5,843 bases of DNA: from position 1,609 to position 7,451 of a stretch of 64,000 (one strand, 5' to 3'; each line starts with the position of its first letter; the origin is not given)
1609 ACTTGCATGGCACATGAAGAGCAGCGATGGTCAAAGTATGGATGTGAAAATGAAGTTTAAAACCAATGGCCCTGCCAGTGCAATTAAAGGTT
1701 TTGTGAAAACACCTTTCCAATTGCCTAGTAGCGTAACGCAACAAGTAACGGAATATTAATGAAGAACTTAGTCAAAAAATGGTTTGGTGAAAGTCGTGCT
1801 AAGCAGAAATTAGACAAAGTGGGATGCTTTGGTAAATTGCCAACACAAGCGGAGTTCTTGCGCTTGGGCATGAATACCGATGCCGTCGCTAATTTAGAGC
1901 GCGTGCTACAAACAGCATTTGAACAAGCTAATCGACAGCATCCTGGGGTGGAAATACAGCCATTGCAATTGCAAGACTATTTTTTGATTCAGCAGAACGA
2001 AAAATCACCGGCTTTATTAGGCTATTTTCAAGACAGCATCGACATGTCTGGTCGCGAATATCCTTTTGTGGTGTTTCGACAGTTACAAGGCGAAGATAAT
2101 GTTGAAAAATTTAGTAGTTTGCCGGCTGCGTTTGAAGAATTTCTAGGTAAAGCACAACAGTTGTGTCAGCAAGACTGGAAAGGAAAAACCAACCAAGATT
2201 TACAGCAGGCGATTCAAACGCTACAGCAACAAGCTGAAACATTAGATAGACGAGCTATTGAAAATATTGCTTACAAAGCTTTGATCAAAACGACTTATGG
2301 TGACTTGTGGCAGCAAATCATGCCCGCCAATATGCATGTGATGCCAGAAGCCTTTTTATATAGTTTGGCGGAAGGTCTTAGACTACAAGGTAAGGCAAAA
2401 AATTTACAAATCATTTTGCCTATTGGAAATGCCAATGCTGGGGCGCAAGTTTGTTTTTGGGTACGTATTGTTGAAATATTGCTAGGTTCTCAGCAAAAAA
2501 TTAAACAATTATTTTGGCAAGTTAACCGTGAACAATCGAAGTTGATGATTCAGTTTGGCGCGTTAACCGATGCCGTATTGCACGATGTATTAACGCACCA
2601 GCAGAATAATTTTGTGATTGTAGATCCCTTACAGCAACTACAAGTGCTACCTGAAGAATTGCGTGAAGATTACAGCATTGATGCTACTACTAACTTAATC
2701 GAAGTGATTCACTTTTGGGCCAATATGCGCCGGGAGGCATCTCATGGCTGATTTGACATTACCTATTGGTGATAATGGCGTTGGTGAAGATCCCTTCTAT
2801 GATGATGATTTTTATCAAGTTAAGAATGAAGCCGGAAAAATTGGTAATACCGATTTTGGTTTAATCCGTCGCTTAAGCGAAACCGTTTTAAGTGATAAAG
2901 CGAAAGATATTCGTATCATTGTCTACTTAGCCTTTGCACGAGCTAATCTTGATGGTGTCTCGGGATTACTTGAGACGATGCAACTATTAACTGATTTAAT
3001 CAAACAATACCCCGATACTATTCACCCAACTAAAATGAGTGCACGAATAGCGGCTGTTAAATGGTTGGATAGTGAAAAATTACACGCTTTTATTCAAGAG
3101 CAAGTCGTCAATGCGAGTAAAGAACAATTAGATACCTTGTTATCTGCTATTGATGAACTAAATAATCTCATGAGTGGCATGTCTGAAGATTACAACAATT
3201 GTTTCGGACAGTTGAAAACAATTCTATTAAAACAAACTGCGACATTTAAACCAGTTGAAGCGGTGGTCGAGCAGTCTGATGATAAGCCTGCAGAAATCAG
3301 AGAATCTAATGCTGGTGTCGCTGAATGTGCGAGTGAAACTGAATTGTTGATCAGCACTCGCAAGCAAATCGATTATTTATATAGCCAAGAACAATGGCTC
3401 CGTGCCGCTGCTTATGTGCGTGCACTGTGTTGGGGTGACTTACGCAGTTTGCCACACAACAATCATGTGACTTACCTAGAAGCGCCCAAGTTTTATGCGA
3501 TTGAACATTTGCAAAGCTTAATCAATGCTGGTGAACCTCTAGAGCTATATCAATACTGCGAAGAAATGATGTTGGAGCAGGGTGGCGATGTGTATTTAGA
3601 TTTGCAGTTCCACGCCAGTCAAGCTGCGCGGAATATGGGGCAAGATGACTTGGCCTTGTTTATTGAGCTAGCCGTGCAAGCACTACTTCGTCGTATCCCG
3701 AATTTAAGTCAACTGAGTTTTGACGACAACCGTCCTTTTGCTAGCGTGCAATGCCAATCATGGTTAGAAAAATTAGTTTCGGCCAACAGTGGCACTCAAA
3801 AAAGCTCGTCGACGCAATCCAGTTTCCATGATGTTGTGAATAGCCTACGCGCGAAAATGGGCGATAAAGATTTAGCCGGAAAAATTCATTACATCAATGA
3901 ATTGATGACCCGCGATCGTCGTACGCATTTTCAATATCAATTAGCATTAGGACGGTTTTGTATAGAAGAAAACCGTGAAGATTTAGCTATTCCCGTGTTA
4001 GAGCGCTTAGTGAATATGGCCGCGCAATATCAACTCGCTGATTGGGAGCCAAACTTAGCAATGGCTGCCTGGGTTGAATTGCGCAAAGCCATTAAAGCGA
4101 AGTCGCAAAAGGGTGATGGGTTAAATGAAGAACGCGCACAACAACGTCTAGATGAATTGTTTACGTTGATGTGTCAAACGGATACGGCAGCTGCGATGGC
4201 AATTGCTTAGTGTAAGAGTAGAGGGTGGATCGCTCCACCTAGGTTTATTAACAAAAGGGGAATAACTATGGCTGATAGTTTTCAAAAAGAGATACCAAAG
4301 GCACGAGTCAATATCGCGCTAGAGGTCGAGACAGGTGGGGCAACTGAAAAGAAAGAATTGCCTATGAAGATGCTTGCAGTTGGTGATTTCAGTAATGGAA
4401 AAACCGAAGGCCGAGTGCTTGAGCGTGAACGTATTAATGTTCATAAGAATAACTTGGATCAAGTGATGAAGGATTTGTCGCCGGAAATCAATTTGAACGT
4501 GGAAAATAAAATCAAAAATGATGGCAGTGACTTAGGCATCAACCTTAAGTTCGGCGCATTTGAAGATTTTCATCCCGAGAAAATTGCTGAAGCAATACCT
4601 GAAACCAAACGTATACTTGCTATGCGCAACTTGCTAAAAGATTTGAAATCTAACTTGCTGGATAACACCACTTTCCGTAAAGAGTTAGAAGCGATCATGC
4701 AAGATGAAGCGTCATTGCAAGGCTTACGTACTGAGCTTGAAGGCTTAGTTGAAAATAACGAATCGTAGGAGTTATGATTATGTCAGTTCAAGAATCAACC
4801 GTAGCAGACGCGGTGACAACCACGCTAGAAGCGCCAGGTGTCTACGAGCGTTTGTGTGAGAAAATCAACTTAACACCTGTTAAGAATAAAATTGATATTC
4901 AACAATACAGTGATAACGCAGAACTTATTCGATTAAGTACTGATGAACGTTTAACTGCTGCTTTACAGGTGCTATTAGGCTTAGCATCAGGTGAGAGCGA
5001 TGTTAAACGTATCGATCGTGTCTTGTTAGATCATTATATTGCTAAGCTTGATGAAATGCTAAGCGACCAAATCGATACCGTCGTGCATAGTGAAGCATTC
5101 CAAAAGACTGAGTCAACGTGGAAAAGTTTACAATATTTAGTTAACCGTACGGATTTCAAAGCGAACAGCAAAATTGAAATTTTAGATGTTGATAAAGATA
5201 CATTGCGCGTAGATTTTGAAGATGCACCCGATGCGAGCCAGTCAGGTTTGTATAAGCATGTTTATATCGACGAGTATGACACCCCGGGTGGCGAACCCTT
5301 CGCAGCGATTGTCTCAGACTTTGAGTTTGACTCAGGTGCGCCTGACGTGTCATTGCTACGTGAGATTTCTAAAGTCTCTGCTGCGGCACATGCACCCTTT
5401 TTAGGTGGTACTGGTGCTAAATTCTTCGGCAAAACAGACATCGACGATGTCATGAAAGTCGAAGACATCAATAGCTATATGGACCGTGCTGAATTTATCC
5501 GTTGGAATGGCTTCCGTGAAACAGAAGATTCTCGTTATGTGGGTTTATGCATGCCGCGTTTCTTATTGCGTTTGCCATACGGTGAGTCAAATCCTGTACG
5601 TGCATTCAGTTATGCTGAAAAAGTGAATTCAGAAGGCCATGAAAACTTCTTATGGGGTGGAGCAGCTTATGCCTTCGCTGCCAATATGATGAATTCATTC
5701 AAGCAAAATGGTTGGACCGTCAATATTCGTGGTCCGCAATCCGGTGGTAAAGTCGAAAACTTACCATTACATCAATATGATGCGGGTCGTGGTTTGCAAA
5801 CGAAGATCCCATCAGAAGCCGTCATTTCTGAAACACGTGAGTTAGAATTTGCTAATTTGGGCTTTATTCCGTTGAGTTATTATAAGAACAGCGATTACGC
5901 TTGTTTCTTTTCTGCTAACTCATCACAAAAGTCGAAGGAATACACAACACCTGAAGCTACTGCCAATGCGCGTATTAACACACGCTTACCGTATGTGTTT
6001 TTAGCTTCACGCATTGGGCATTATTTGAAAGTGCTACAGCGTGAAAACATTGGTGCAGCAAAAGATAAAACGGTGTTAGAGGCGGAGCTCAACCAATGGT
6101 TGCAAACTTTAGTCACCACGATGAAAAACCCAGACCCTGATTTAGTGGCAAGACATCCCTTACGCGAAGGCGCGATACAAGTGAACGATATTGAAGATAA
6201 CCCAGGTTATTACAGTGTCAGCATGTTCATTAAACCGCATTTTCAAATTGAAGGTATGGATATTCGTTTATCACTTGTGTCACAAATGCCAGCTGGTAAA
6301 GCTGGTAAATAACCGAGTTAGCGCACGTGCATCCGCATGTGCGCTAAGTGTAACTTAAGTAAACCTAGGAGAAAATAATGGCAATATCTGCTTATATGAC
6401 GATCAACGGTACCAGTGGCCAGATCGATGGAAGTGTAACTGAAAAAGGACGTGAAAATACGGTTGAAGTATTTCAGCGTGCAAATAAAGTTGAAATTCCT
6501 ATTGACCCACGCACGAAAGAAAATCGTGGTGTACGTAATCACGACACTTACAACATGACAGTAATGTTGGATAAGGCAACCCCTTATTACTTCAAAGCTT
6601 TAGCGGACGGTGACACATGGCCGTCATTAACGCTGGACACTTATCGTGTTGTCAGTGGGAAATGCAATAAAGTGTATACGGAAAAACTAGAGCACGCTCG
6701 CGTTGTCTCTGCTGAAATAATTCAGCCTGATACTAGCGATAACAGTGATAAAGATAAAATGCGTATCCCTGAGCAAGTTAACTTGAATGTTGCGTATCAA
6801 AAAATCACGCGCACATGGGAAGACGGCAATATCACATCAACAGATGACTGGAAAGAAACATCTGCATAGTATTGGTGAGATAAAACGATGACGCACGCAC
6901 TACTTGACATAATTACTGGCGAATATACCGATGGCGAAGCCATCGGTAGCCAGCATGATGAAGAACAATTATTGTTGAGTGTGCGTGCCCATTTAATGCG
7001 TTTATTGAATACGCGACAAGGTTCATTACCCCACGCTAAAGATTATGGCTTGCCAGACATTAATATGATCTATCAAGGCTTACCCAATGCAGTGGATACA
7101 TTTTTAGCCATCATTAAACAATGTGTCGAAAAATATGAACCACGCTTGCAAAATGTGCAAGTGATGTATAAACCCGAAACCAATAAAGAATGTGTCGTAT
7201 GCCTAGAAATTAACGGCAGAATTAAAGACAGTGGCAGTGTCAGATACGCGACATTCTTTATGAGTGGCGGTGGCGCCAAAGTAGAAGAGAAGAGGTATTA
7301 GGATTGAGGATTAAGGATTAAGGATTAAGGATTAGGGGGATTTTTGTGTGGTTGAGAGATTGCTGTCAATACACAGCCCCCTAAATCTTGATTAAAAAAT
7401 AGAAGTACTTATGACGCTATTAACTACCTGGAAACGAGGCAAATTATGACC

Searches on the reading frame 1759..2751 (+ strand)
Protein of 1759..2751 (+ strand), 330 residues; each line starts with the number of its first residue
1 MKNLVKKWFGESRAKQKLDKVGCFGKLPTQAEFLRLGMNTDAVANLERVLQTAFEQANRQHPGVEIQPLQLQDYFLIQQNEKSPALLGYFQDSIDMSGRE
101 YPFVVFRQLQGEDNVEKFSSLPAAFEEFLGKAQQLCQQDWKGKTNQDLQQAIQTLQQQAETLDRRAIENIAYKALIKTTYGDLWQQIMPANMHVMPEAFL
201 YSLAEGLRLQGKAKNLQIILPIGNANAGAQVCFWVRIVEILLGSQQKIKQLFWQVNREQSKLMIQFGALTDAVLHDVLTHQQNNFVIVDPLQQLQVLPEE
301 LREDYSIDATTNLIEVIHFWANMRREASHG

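Call 68: search_protein_families(library=ncbifam, proteins=[window:1759-2751:+], max_evalue=0.00001)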
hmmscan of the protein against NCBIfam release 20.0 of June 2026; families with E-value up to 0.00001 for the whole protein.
window:1759-2751:+ (330 aa): 1 family
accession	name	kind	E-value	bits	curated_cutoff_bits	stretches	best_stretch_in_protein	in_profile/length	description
TIGR03373.1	VI_minor_4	hypoth_equivalog_domain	5e-18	65.5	41.2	1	22-155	1-135/136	type VI secretion system-associated protein TagF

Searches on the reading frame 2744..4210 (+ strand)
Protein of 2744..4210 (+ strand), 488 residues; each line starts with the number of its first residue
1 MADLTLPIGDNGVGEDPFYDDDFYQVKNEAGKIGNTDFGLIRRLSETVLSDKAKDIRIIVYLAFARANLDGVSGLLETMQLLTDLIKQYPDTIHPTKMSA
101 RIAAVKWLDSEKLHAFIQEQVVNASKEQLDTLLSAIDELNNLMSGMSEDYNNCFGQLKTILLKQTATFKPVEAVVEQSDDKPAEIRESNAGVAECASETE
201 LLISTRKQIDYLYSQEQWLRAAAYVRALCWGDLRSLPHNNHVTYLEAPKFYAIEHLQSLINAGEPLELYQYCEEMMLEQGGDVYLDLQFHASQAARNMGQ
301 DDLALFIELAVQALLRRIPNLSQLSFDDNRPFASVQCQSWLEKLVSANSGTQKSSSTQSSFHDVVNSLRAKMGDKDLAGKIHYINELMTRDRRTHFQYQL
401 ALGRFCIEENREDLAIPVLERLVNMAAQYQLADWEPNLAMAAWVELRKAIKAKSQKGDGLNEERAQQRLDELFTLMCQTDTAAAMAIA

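Call 68: search_protein_families(library=ncbifam, proteins=[window:2744-4210:+], max_evalue=0.00001)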
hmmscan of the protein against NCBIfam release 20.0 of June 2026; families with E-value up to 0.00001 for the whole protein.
window:2744-4210:+ (488 aa): 3 families
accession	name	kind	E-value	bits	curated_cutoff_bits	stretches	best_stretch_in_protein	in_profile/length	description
TIGR03362.1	VI_chp_7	equivalog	6.4e-70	236.5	230.1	1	7-441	8-470/476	type VI secretion system protein TssA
TIGR03363.1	VI_chp_8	equivalog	1.6e-16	61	160.85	1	2-132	4-152/353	type VI secretion system protein TssA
NF041244.1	IglI_fam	subfamily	2.5e-12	47.3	100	1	35-191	10-176/290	type VI secretion system protein IglI family protein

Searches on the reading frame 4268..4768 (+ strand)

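Call 68: search_protein_families(library=ncbifam, proteins=[window:4268-4768:+], max_evalue=0.00001)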
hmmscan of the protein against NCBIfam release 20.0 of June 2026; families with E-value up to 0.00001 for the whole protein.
window:4268-4768:+ (166 aa): 1 family
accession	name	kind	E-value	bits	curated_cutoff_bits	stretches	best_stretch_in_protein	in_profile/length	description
TIGR03358.1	VI_chp_5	equivalog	1.4e-47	161.4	97.25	1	5-158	3-158/160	type VI secretion system contractile sheath small subunit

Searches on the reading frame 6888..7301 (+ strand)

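Call 68: search_protein_families(library=ncbifam, proteins=[window:6888-7301:+], max_evalue=0.00001)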
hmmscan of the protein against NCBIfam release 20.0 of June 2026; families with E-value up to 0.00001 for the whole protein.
window:6888-7301:+ (137 aa): 1 family
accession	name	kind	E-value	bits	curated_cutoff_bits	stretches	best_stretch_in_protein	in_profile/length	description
TIGR03357.1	VI_zyme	equivalog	5.7e-27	94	53.2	1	4-118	3-116/133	type VI secretion system baseplate subunit TssE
